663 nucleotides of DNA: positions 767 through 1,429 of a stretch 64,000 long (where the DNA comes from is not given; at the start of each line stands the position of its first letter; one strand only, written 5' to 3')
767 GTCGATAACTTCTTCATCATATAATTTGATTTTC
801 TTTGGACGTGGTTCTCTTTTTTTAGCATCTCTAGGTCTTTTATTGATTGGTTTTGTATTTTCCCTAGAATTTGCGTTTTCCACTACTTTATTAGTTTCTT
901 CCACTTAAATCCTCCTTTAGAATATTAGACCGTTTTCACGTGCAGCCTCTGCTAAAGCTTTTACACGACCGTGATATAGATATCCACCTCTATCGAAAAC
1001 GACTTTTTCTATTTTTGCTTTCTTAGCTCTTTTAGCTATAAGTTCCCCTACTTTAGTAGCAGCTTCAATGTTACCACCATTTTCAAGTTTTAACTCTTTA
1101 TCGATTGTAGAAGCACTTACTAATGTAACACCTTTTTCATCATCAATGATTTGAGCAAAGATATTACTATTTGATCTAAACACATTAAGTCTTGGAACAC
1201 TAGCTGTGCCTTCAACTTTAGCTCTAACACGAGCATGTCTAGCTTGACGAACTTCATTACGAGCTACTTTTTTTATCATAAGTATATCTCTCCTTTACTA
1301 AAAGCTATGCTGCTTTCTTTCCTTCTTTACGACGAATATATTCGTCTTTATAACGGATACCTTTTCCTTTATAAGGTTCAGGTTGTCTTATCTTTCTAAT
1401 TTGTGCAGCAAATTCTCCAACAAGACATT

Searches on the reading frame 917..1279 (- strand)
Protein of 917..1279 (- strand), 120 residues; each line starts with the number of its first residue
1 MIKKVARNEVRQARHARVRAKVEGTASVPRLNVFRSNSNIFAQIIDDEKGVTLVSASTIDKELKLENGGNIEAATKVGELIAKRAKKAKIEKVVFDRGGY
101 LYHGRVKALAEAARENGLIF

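Call 64: find_encoding_contigs(protein=window:917-1279:-, flank=10000, max_places=3)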
Protein window:917-1279:- (120 aa): 2 contigs read that carry it; 2 places shown.
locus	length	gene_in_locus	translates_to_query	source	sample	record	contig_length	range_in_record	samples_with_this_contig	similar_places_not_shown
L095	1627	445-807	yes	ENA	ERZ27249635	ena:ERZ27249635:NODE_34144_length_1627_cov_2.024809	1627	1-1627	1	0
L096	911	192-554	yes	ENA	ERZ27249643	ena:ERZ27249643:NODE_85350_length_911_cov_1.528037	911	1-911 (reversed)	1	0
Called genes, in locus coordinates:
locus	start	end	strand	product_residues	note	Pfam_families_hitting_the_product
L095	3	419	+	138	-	?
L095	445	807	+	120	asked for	PF00861:Ribosomal_L18p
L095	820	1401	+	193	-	PF00333:Ribosomal_S5, PF03719:Ribosomal_S5_C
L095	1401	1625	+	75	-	?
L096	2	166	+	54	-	?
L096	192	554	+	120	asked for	PF00861:Ribosomal_L18p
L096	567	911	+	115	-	?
